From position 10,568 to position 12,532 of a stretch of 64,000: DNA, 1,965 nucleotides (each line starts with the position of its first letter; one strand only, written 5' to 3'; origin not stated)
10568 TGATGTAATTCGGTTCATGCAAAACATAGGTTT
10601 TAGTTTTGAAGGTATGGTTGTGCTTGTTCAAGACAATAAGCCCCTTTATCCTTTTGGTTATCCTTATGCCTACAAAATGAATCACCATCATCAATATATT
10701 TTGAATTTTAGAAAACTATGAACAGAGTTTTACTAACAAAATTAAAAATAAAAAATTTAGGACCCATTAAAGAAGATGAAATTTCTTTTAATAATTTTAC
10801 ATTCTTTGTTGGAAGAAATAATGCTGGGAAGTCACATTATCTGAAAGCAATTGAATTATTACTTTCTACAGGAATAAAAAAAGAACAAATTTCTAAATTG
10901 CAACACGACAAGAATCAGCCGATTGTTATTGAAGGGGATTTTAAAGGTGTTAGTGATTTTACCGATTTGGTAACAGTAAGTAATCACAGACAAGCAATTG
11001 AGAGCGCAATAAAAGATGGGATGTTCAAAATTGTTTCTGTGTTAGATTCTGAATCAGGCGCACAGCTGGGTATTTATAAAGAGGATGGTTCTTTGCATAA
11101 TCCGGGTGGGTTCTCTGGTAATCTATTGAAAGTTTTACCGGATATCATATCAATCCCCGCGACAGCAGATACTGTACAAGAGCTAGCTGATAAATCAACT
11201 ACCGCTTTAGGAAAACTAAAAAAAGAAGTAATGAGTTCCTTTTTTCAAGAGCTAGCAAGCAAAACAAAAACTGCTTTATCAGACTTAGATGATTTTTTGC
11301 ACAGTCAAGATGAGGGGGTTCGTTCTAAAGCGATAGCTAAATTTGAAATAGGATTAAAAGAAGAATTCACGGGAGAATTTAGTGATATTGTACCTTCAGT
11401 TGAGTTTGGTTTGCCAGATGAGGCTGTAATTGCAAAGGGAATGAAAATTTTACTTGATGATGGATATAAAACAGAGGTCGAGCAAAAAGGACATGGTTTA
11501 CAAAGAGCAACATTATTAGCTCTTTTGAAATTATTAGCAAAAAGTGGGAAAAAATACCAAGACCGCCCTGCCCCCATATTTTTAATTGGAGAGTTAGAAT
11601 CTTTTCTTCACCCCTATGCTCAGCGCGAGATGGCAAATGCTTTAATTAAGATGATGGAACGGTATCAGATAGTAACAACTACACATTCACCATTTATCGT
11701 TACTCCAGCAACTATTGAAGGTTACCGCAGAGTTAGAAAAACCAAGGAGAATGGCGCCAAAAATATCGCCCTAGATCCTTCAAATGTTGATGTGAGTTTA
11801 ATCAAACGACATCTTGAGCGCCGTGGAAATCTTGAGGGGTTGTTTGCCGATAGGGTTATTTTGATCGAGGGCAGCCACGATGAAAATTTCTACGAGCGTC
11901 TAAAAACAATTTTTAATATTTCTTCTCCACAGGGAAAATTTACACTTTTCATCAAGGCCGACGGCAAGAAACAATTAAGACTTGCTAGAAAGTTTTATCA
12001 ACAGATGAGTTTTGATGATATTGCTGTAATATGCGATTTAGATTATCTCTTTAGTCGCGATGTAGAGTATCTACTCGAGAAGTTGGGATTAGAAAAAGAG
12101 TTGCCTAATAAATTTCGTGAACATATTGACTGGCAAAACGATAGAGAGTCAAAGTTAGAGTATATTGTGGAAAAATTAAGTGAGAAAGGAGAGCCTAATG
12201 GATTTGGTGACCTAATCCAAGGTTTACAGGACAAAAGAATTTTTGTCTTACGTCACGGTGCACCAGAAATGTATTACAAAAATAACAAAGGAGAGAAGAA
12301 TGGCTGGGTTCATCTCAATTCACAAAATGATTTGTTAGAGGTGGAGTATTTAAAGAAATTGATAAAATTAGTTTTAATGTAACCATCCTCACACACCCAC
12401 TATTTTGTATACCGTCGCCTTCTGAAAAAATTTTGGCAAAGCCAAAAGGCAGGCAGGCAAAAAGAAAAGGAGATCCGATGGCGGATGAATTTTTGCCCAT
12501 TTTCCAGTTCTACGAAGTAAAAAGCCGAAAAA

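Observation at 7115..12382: Candidate undescribed R-M-like defense operon: RadC-N HhH + two amino-methyltransferases + OLD-family ATPase/Toprim nuclease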

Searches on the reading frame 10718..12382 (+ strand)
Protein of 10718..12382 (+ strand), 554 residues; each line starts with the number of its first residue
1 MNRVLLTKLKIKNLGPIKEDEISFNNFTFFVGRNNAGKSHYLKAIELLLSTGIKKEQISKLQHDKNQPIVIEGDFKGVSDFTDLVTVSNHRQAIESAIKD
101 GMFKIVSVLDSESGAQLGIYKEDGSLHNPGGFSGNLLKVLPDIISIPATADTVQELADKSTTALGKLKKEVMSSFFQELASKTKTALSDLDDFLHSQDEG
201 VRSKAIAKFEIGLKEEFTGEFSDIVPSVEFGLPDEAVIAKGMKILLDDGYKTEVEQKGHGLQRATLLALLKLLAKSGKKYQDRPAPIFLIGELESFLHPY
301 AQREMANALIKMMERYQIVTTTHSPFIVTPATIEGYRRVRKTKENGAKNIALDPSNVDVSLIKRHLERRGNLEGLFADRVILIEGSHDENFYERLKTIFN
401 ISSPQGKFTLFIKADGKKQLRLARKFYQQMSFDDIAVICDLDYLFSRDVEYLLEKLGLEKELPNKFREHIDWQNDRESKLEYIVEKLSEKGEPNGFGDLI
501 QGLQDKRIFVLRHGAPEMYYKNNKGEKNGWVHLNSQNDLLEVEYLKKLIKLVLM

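Call 5: search_protein_families(library=pfam, proteins=[window:10718-12382:+], max_evalue=0.01)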
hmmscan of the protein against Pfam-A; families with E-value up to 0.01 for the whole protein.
window:10718-12382:+ (554 aa): 8 families
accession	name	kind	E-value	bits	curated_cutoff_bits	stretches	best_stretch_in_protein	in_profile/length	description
PF13175.12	AAA_15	-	8.1e-31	108.4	32.1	1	6-328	3-374/374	AAA ATPase domain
PF13304.12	AAA_21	-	2.4e-17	64.4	27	2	212-328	184-303/304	AAA domain, putative AbiEii toxin, Type IV TA system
PF02463.25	SMC_N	-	1.2e-08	35.1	40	1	6-77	2-81/220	RecF/RecN/SMC N terminal domain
PF20469.4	OLD-like_TOPRIM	-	5.5e-07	30.5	23.2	1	375-442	1-67/67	Overcoming lysogenization defect protein-like, TOPRIM domain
PF13476.12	AAA_23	-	1.7e-06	29.2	27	1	8-79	1-72/201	AAA domain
PF11398.14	DUF2813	-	4.6e-06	26.7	21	0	252-343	249-341/372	Protein of unknown function (DUF2813)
PF13514.12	AAA_27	-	6.6e-06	26.3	22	1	6-67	3-67/206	AAA domain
PF11536.14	DUF3226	-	0.0015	18.8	27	1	379-469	2-96/208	Protein of unknown function (DUF3226)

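Call 6: search_protein_families(library=padloc, proteins=[window:10718-12382:+], max_evalue=0.01)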
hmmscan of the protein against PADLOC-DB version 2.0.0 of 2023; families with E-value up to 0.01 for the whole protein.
window:10718-12382:+ (554 aa): 130 families (the best 25 are shown)
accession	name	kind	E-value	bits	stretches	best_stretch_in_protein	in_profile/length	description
PDLC02358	Old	-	8.8e-71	237.4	1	5-453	3-460/578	Old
PDLC02979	AriA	-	3.4e-34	117.2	2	141-328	197-373/373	-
PDLC00067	GajA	-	3.3e-24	83.3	2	264-464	281-482/604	AAA ATPase domain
PDLC00070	GajA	-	8.2e-23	78.8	2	146-389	156-399/596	AAA ATPase domain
PDLC00066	GajA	-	2.8e-19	67.1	2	255-401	250-395/567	AAA ATPase domain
PDLC03878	NsnB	-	4.9e-19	67.3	1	6-335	2-288/345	-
PDLC00086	GajA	-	1.8e-18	64.7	2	256-481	281-501/600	AAA ATPase domain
PDLC02980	AriA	-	4.2e-18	64.4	2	208-328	176-303/304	-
PDLC00094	GajA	-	3.2e-17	60.2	2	246-401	260-416/569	AAA ATPase domain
PDLC00271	PtuA1|PtuA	-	1.5e-16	58.9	2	287-332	281-326/421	AAA ATPase domain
PDLC00309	PtuA1|PtuA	-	2.7e-16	57.6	2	287-329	271-313/413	AAA ATPase domain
PDLC00065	GajA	-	1.9e-15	54.7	2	157-390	204-456/670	AAA ATPase domain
PDLC00075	GajA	-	2.6e-15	54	1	6-459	3-433/536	AAA ATPase domain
PDLC00081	GajA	-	2.7e-15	54.1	1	6-413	3-409/574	AAA ATPase domain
PDLC04710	PDC-M56A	-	3.3e-15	54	2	7-64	2-59/382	-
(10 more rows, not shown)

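Call 7: search_protein_families(library=ncbifam, proteins=[window:10718-12382:+], max_evalue=0.01)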
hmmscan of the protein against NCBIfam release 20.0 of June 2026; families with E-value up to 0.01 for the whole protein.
window:10718-12382:+ (554 aa): 5 families
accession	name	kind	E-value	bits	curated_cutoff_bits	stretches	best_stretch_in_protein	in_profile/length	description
NF041760.1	PtuA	equivalog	2.2e-12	46.7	500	1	287-350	379-441/524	retron Ec78 anti-phage system effector ATPase PtuA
NF038234.1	retron_eff_Eco8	equivalog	5.2e-09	35.3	250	1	7-93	4-88/679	retron Eco8 family effector endonuclease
NF047739.1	antiphage_MADS3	equivalog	2.2e-07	30.4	420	1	270-347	322-398/427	methylation-associated defense system AAA family ATPase MAD3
TIGR00634.1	recN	equivalog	1.5e-05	24.1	407.85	1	5-79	1-72/563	DNA repair protein RecN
TIGR00611.2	recf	equivalog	1.7e-05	24.1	172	1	6-80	1-77/339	DNA replication/repair protein RecF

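Call 9: find_encoding_contigs(protein=window:10718-12382:+, flank=10000, max_places=6)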
Protein window:10718-12382:+ (554 aa): 3 contigs read that carry it; 2 places shown.
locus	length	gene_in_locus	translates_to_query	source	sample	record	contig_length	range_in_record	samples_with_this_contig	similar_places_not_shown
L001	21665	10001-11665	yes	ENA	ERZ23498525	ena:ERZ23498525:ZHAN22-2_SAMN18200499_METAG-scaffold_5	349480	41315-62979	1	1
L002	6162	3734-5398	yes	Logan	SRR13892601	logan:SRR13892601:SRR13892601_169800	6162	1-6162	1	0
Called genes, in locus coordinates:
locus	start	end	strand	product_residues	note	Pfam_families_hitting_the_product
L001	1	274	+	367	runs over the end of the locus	PF03060:NMO, PF01180:DHO_dh (weak), PF00478:IMPDH (weak), PF01070:FMN_dh (weak)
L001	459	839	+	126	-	PF04355:BamE (weak)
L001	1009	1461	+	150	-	-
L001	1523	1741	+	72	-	PF09413:DUF2007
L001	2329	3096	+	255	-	-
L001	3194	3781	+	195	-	-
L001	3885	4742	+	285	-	PF17419:MauJ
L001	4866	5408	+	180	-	-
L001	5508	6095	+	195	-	-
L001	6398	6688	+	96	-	PF20582:UPF0758_N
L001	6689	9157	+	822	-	PF01555:N6_N4_Mtase, PF03602:Cons_hypoth95 (faint), PF01555:N6_N4_Mtase, PF27126:NmeDI_C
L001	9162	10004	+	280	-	PF01555:N6_N4_Mtase, PF03602:Cons_hypoth95 (weak), PF01170:UPF0020 (weak), PF09445:Methyltransf_15 (weak), PF13847:Methyltransf_31, PF13649:Methyltransf_25 (weak), PF01555:N6_N4_Mtase (weak)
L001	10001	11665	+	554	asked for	PF02463:SMC_N (faint), PF11398:DUF2813 (faint), PF13175:AAA_15, PF13476:AAA_23 (weak), PF13514:AAA_27 (weak), PF13175:AAA_15, PF13304:AAA_21, PF20469:OLD-like_TOPRIM (weak)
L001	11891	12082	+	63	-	PF13560:HTH_31 (weak), PF12844:HTH_19, PF13443:HTH_26 (weak), PF01381:HTH_3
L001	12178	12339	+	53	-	-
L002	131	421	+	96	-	PF20582:UPF0758_N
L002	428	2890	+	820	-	PF01555:N6_N4_Mtase, PF03602:Cons_hypoth95 (faint), PF01555:N6_N4_Mtase, PF27126:NmeDI_C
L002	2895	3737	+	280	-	PF01555:N6_N4_Mtase, PF03602:Cons_hypoth95 (weak), PF01170:UPF0020 (weak), PF09445:Methyltransf_15 (weak), PF13847:Methyltransf_31, PF13649:Methyltransf_25 (weak), PF01555:N6_N4_Mtase (weak)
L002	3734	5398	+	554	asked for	PF02463:SMC_N (faint), PF11398:DUF2813 (faint), PF13175:AAA_15, PF13476:AAA_23 (weak), PF13514:AAA_27 (weak), PF13175:AAA_15, PF13304:AAA_21, PF20469:OLD-like_TOPRIM (weak)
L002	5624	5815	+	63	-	PF13560:HTH_31 (weak), PF12844:HTH_19, PF13443:HTH_26 (weak), PF01381:HTH_3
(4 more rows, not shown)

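Call 11: search_solved_structures(query=window:10718-12382:+, max_evalue=0.01)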
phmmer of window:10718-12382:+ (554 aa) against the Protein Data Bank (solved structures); distinct sequences matched with E-value up to 0.01: 18.
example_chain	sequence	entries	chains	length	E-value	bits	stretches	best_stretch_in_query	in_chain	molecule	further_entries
6p74_A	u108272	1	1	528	4e-10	42.4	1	161-390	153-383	Putative ATP-dependent endonuclease of the OLD family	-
8sm3_A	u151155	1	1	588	1.8e-06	30.4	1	8-395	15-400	Endonuclease GajA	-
8wy4_A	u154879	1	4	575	2.1e-06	30.2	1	8-395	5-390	Endonuclease GajA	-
8jq9_B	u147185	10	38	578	2.1e-06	30.2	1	8-395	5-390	Endonuclease GajA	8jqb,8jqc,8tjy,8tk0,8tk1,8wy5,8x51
8j4t_A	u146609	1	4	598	2.3e-06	30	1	7-395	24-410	Endonuclease GajA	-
8u7i_A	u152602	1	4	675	2.5e-06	29.9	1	8-395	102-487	Endonuclease GajA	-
8ee4_A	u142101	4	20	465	7.2e-06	28.4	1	286-347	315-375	PtuA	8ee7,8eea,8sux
9n69_A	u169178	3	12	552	1.9e-05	27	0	287-355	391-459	AAA family ATPase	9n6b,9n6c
22et_E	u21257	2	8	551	0.00012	24.4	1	285-347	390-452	PtuA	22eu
22bu_B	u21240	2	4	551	0.00016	23.9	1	285-347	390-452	AAA family ATPase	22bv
9vh1_D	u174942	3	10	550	0.00082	21.6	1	219-342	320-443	Retron Ec78 probable ATPase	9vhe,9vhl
9vkz_A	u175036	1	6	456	0.00083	21.6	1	218-334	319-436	Retron Ec78 probable ATPase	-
8roj_A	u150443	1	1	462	0.0017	20.6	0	27-82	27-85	Structural maintenance of chromosomes protein 3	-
9nnk_C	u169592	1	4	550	0.0023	20.1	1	219-342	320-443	Retreon I-A effector PtuA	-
9kjx_B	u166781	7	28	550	0.0024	20.1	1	220-342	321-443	AAA family ATPase | Retron I-A effector PtuA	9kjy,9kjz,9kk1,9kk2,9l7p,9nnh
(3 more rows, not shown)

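Call 19: find_homologous_proteins(query=window:10718-12382:+, max_evalue=1e-10)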
Query window:10718-12382:+ (554 aa): 177 proteins with E <= 1e-10 among 8000 candidates; the best 120 are listed.
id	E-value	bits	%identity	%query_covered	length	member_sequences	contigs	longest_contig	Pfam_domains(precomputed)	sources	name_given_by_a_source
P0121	0.0e+0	1223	100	100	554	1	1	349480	PF20469.5,PF11398.15,PF13514.13,PF13175.13,PF13476.13,PF02463.26,PF13304.13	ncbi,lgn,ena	-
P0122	0.0e+0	1038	83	100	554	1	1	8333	PF20469.5,PF13175.13,PF02463.26,PF13304.13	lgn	-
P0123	0.0e+0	1038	82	100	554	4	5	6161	PF13175.13,PF02463.26,PF13304.13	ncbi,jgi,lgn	-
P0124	0.0e+0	1038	83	100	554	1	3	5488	PF20469.5,PF13175.13,PF02463.26,PF13304.13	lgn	-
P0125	0.0e+0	1036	82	100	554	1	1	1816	PF13175.13,PF02463.26,PF13304.13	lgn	-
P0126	0.0e+0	1034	83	100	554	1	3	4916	PF20469.5,PF13175.13,PF02463.26,PF13304.13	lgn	-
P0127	0.0e+0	1031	82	100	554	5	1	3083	PF20469.5,PF11398.15,PF13514.13,PF13175.13,PF13476.13,PF02463.26,PF13304.13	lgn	-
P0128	0.0e+0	1021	82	100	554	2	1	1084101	PF20469.5,PF13175.13,PF02463.26,PF13304.13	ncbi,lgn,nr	ncbi:MAG: hypothetical protein KatS3mg089_0549 [Patescibacteria group bacterium]|nr:MAG: hypothetica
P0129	0.0e+0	1017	80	100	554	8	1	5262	PF13175.13,PF02463.26,PF13304.13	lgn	-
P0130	0.0e+0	1011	81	100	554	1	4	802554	PF20469.5,PF11398.15,PF13175.13,PF02463.26,PF13304.13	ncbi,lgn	-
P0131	1.3e-297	1006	81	100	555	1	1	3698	PF20469.5,PF13175.13,PF02463.26,PF13304.13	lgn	-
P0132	4.0e-297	1004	81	100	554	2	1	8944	PF20469.5,PF11398.15,PF13175.13,PF02463.26,PF13304.13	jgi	-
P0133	1.7e-296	1002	81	99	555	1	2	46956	PF20469.5,PF13175.13,PF02463.26,PF13304.13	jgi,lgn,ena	-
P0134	2.6e-295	998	80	100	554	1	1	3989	PF20469.5,PF13175.13,PF13476.13,PF02463.26,PF13304.13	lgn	-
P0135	2.8e-294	995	81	99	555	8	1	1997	PF20469.5,PF13175.13,PF02463.26,PF13304.13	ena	-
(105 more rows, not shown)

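Call 21: find_related_loci(query=A2, collection=metagenome_contigs, flank=8000)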
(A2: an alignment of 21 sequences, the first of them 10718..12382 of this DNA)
Query A2 (554 aa) in metagenome_contigs; peptide patterns used: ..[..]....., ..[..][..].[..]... (x = any residue, [..] = any of these).
122 stretches matched a pattern; 73 encode a relative of the query (tblastn E <= 1e-3); 73 distinct loci.
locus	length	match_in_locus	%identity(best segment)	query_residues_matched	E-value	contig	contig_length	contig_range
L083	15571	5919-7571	81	3-553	0e+0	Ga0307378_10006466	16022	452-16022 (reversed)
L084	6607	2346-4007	83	1-554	0e+0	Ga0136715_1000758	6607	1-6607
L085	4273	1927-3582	77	3-554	0e+0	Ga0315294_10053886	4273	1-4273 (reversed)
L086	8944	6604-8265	81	1-554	0e+0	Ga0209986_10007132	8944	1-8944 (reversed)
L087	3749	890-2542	79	3-553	0e+0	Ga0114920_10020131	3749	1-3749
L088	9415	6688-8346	79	1-553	0e+0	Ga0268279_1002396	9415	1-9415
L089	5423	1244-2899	75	2-553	0e+0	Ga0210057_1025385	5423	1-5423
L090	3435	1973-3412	82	1-480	0e+0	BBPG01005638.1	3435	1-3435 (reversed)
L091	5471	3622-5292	70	1-554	0e+0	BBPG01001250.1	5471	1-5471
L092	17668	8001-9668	61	1-554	0e+0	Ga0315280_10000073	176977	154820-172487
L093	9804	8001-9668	62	1-554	0e+0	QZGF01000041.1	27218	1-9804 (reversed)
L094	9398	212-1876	63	1-553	0e+0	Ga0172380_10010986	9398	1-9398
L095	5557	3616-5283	61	1-554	0e+0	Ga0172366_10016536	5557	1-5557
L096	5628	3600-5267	61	1-554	0e+0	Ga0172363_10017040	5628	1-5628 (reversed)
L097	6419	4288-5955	61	1-554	0e+0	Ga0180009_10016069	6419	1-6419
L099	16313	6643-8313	60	1-553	0e+0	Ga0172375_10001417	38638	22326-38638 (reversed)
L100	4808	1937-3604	60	1-554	0e+0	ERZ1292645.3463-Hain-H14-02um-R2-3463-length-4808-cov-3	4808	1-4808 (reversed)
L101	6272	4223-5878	58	1-549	0e+0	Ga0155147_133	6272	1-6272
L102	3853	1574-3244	57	1-553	0e+0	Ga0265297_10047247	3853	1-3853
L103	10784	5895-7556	57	1-554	0e+0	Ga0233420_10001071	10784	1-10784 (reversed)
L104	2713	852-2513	57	1-553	0e+0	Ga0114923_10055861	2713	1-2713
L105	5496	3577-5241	58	1-553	0e+0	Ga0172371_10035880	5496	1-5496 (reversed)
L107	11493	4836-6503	56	1-553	0e+0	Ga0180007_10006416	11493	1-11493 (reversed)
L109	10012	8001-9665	56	1-553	0e+0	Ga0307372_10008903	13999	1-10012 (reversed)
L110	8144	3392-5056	56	1-553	0e+0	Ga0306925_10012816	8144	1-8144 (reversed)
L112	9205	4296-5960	55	1-553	0e+0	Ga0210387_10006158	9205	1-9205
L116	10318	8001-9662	52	1-553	2e-172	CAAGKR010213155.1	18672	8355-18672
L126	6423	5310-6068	53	301-553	1e-87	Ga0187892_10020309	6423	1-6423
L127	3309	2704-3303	60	1-197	3e-69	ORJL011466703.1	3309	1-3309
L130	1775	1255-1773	47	1-169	1e-38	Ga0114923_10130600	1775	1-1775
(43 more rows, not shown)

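Call 25: search_protein_families(library=pfam, proteins=[L084:465-1322:+, L084:1276-2349:+, L093:4714-6600:+, L093:6604-7995:+, L089:155-1228:+, L107:1076-3340:+, L107:3337-4839:+, L107:6506-7573:+, L107:7563-8720:+, L099:4090-6582:+], max_evalue=0.001)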
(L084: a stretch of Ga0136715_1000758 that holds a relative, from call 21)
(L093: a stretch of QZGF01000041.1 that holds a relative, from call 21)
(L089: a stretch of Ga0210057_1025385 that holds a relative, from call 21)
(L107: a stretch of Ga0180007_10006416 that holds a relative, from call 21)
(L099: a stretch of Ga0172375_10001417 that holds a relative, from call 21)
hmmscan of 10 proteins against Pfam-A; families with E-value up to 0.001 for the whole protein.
L084:465-1322:+ (285 aa): 1 family
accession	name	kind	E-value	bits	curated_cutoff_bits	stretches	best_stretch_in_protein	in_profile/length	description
PF01555.25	N6_N4_Mtase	-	7.9e-43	147.4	26.7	1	23-252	1-221/221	DNA methylase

L084:1276-2349:+ (357 aa): 0 families

L093:4714-6600:+ (628 aa): 6 families
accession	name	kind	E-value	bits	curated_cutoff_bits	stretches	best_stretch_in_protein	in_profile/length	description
PF02086.21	MethyltransfD12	-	4.5e-45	154.8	22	1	3-303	1-241/253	D12 class N6 adenine-specific DNA methyltransferase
PF01555.25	N6_N4_Mtase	-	5.4e-29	102.2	26.7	2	284-458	70-221/221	DNA methylase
PF03602.21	Cons_hypoth95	-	1.8e-13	51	24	2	418-502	41-128/182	Conserved hypothetical protein 95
PF09445.16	Methyltransf_15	-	7.1e-07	29.4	22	1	420-499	2-83/165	RNA cap guanine-N2 methyltransferase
PF01170.24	UPF0020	-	3.3e-05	24.1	22.3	1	419-508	29-142/197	RMKL-like, methyltransferase domain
PF13847.12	Methyltransf_31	-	0.00026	21.2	27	0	434-516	19-82/145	Methyltransferase domain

L093:6604-7995:+ (463 aa): 0 families

L089:155-1228:+ (357 aa): 1 family
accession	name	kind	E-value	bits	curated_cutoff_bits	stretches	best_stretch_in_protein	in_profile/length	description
PF02086.21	MethyltransfD12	-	8.5e-51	173.5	22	1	3-290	1-242/253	D12 class N6 adenine-specific DNA methyltransferase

L107:1076-3340:+ (754 aa): 7 families
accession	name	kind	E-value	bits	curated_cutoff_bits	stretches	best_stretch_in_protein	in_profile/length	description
PF04851.21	ResIII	-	1e-37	130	22.5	1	148-298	3-163/164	Type III restriction enzyme, res subunit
PF08463.15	EcoEI_R_C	-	7e-22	78.7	24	1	593-748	2-161/163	EcoEI R protein C-terminal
PF00270.35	DEAD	-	1.5e-12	48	26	1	150-298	1-161/167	DEAD/DEAH box helicase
PF18766.7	SWI2_SNF2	-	4.3e-12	46.6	26.7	1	156-300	5-158/221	SWI2/SNF2 ATPase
PF00271.37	Helicase_C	-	1.4e-07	32.1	23.5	1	404-502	14-108/110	Helicase conserved C-terminal domain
PF04313.20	HSDR_N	-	1.8e-05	25.1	25.1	1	33-104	117-195/198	Type I restriction enzyme R protein N terminus (HSDR_N)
PF13588.12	HSDR_N_2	-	0.00033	21.1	25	1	39-107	33-102/110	Type I restriction enzyme R protein N terminus (HSDR_N)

L107:3337-4839:+ (500 aa): 7 families
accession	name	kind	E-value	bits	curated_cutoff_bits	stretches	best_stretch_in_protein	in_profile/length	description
PF02384.22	N6_Mtase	-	4.2e-61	207.4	20.4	1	143-465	3-305/311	N-6 DNA Methylase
PF07669.17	Eco57I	-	1.4e-10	41.9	25.3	1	247-378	4-171/171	Eco57I restriction-modification methylase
PF01170.24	UPF0020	-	1.3e-08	35.2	22.3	1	174-308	18-139/197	RMKL-like, methyltransferase domain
PF12161.14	HsdM_N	-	1.7e-08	35.6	24.5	1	8-128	3-130/135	HsdM N-terminal domain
PF13847.12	Methyltransf_31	-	4e-05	23.8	27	0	185-300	4-84/145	Methyltransferase domain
PF20473.4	MmeI_Mtase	-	9.8e-05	22.1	27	1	187-267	22-86/259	MmeI, DNA-methyltransferase domain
PF05175.20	MTS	-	0.00015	21.9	23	1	244-304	56-112/170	Methyltransferase small domain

L107:6506-7573:+ (355 aa): 0 families

L107:7563-8720:+ (385 aa): 1 family
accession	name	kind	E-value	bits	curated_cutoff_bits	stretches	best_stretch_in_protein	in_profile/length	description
PF01420.25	Methylase_S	-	3e-36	125.6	22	2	4-177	3-162/168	Type I restriction modification DNA specificity domain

L099:4090-6582:+ (830 aa): 2 families
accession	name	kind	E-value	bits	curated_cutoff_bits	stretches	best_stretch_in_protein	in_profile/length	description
PF04851.21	ResIII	-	9e-15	55.4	22.5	1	43-253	5-162/164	Type III restriction enzyme, res subunit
PF18766.7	SWI2_SNF2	-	2.4e-06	27.8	26.7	1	108-303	28-211/221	SWI2/SNF2 ATPase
